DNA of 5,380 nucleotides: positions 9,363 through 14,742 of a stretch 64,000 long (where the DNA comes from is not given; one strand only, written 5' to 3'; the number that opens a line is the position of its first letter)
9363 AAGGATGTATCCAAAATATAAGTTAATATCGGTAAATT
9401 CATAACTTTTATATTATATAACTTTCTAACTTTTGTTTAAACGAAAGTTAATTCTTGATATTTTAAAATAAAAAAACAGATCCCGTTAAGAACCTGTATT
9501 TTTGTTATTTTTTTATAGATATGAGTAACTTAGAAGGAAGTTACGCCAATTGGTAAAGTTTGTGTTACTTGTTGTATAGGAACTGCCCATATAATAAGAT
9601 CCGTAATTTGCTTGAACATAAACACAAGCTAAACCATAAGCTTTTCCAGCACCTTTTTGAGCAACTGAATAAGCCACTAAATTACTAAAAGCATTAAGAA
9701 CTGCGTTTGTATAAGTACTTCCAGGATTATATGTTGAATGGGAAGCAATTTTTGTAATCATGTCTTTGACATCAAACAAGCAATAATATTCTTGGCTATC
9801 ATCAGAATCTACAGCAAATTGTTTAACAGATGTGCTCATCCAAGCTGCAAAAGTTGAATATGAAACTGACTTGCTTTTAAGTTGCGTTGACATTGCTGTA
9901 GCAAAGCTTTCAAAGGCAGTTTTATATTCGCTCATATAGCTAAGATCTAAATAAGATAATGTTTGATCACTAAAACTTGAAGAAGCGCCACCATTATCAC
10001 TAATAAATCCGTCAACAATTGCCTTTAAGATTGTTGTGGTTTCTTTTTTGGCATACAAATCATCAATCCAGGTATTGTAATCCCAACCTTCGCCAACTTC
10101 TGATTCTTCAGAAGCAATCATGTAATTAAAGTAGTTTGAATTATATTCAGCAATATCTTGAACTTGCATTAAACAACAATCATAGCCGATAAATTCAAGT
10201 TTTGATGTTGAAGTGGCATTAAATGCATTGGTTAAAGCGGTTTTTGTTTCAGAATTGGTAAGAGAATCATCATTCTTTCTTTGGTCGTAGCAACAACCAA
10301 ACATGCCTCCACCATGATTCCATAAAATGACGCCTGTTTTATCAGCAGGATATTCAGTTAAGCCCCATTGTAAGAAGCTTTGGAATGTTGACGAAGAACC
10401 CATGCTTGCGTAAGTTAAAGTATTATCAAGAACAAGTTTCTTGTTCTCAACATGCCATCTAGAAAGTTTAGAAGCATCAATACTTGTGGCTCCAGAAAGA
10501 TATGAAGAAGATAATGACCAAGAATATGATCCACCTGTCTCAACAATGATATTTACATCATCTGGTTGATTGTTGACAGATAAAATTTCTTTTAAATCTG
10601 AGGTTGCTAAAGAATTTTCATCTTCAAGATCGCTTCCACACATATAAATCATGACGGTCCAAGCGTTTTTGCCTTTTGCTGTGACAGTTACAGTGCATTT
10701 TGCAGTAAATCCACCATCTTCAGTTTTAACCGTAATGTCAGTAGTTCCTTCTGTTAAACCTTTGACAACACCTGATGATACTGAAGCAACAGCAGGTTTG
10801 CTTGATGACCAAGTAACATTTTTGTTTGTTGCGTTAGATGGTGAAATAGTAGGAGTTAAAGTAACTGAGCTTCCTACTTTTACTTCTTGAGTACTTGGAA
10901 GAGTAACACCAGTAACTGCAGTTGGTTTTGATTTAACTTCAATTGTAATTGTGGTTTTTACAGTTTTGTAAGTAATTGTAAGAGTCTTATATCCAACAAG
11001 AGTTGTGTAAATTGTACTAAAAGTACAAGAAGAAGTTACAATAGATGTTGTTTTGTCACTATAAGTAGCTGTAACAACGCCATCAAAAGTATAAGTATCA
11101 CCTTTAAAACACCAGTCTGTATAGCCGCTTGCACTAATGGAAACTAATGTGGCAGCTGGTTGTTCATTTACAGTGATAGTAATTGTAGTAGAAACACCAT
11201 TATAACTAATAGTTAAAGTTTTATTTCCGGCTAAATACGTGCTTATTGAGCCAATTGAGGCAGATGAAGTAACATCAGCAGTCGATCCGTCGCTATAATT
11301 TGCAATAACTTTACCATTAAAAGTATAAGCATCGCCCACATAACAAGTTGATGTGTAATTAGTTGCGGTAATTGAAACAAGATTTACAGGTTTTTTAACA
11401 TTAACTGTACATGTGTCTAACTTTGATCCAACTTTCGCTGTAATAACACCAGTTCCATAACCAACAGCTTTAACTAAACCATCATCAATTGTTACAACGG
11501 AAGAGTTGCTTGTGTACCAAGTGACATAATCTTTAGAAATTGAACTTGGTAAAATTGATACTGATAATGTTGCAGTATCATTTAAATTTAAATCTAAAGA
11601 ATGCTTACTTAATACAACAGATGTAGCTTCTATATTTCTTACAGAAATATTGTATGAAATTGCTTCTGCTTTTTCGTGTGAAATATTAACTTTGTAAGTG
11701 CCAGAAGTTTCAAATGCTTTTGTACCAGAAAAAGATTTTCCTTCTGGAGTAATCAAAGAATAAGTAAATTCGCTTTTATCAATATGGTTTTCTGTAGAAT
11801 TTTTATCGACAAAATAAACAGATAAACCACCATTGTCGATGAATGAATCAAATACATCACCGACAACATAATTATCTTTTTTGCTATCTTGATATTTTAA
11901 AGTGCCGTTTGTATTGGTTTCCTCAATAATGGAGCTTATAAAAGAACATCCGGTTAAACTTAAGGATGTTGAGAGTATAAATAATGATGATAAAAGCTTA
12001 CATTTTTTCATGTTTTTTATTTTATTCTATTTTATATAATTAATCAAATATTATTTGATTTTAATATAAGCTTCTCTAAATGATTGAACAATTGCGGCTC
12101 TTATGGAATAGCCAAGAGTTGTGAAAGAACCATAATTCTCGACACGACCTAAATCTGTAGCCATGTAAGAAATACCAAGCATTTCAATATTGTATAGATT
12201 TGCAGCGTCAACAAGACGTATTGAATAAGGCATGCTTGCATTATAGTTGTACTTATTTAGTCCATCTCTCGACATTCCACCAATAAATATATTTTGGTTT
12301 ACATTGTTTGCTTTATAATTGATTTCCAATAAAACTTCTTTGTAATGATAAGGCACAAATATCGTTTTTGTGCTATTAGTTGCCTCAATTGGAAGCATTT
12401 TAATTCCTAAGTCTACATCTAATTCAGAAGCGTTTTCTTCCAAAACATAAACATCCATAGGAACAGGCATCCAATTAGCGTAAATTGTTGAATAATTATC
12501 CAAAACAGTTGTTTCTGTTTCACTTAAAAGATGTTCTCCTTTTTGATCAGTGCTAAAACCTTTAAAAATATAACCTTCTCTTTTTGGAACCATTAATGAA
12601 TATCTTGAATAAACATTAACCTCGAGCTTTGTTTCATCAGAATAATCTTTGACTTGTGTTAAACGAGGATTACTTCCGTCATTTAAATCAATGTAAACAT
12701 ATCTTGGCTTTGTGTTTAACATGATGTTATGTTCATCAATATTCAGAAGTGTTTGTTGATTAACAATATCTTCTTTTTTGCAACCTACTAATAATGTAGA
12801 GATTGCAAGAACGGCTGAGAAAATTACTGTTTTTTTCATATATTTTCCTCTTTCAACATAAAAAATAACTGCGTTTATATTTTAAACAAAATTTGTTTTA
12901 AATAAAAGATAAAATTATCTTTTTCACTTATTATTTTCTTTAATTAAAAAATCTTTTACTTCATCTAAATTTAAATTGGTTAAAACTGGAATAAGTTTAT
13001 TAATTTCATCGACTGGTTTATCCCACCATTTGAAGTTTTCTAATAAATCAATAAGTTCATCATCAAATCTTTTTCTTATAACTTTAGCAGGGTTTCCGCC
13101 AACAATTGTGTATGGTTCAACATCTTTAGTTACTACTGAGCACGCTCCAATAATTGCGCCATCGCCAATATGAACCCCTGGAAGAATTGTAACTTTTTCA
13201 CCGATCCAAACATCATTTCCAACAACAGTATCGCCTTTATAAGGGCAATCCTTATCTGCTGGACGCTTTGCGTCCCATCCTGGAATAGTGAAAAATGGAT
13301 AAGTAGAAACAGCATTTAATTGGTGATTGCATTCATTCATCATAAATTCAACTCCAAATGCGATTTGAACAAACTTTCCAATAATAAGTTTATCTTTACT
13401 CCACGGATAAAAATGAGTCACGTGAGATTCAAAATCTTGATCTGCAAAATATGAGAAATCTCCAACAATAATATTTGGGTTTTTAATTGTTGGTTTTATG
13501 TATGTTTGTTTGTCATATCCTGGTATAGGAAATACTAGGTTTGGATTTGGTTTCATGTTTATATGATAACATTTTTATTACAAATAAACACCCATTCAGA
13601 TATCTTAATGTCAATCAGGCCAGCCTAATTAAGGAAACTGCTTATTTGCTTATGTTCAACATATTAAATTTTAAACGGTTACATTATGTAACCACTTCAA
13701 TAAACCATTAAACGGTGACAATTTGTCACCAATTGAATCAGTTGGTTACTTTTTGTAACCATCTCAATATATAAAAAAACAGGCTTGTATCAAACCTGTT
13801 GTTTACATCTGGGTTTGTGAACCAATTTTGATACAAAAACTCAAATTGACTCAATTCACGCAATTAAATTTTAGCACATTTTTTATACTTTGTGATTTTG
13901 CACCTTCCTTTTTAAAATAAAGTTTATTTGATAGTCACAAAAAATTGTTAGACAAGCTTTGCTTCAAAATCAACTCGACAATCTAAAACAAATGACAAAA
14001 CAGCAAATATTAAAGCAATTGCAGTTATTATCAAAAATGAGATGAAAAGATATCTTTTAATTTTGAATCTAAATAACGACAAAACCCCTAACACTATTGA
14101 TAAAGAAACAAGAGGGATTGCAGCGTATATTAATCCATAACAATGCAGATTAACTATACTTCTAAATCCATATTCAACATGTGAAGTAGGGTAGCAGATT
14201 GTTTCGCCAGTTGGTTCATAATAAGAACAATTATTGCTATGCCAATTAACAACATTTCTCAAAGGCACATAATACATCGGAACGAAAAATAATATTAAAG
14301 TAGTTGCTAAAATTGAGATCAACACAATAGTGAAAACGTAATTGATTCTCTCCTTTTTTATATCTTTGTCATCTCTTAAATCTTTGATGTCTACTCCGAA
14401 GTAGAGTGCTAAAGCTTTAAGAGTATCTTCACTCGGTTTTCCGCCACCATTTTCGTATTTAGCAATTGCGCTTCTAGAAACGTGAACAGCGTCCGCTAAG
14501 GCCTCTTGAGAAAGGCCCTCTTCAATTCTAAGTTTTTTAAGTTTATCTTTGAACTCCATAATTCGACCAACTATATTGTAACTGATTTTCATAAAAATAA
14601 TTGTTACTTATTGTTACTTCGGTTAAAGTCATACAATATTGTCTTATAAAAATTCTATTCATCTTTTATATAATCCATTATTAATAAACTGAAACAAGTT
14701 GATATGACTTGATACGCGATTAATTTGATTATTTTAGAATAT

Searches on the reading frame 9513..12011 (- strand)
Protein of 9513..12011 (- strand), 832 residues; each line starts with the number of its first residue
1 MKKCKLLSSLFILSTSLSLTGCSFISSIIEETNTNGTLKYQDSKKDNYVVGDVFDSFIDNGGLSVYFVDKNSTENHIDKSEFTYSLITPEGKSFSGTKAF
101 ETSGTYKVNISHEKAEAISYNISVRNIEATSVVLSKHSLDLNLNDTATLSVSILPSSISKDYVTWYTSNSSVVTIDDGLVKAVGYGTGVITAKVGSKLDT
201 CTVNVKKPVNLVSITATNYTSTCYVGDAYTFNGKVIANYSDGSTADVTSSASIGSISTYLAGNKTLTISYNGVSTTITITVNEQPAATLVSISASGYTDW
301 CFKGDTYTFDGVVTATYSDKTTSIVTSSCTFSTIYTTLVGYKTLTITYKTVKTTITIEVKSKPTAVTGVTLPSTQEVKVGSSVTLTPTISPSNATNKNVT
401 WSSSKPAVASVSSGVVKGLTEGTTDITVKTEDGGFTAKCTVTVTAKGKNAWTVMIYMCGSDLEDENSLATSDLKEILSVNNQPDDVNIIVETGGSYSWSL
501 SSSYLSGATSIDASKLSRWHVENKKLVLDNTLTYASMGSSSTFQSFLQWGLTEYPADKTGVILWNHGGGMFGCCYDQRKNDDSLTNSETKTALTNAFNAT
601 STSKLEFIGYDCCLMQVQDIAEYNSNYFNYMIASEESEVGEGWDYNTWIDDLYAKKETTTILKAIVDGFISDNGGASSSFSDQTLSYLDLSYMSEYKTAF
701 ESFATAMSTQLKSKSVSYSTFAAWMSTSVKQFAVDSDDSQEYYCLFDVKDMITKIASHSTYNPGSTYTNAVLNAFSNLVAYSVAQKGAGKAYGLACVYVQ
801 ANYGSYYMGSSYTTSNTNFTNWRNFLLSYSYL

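Call 19: search_protein_families(library=pfam, proteins=[window:9513-12011:-], max_evalue=0.001)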
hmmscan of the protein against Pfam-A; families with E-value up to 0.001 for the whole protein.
window:9513-12011:- (832 aa): 4 families
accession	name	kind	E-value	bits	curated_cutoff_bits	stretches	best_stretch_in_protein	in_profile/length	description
PF03415.19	Peptidase_C11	-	7.6e-36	124.8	25.8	1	455-814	1-332/359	Clostripain family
PF02368.24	Big_2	-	2.1e-15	56.9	22.8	2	365-441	1-79/79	Bacterial Ig-like domain (group 2)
PF07523.18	Big_3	-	1e-08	35.7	21.2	1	221-281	6-68/68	Bacterial Ig-like domain (group 3)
PF22359.2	Big-like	-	1.4e-05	25.7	27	1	172-206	12-47/48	Bacterial Ig-like domain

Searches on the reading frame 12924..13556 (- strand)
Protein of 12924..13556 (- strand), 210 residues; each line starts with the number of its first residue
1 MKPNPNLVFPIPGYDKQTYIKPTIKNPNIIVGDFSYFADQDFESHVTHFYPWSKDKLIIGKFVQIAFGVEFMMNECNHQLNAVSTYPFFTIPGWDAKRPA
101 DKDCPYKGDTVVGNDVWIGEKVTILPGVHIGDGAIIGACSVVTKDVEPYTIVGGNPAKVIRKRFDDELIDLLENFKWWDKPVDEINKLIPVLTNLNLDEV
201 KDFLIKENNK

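Call 19: search_protein_families(library=pfam, proteins=[window:12924-13556:-], max_evalue=0.001)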
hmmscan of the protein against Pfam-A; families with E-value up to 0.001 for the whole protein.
window:12924-13556:- (210 aa): 2 families
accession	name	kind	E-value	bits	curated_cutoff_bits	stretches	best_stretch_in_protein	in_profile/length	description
PF00132.30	Hexapep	-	3.2e-11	42.9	27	1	109-144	1-36/36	Bacterial transferase hexapeptide (six repeats)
PF14602.12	Hexapep_2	-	4.3e-05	23.6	27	1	110-144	2-34/34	Hexapeptide repeat of succinyl-transferase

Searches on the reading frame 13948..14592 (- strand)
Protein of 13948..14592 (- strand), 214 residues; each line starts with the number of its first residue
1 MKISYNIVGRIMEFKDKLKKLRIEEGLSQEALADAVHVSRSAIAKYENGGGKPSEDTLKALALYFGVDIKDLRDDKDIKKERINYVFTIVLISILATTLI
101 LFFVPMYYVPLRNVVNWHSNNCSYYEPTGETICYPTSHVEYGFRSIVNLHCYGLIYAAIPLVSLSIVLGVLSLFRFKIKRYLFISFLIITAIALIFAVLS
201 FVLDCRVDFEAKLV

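Call 19: search_protein_families(library=pfam, proteins=[window:13948-14592:-], max_evalue=0.001)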
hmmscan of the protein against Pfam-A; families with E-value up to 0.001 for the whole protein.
window:13948-14592:- (214 aa): 4 families
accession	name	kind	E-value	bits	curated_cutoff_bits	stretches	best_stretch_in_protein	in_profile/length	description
PF01381.28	HTH_3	-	3.7e-18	65.7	23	1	18-72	1-55/55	Helix-turn-helix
PF12844.13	HTH_19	-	4.8e-13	49.3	30.2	1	17-72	3-58/64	Helix-turn-helix domain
PF13560.12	HTH_31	-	9.2e-13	48.7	27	1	17-73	5-61/64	Helix-turn-helix domain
PF13443.12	HTH_26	-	1.5e-06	28.8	22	1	17-72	1-57/63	Cro/C1-type HTH DNA-binding domain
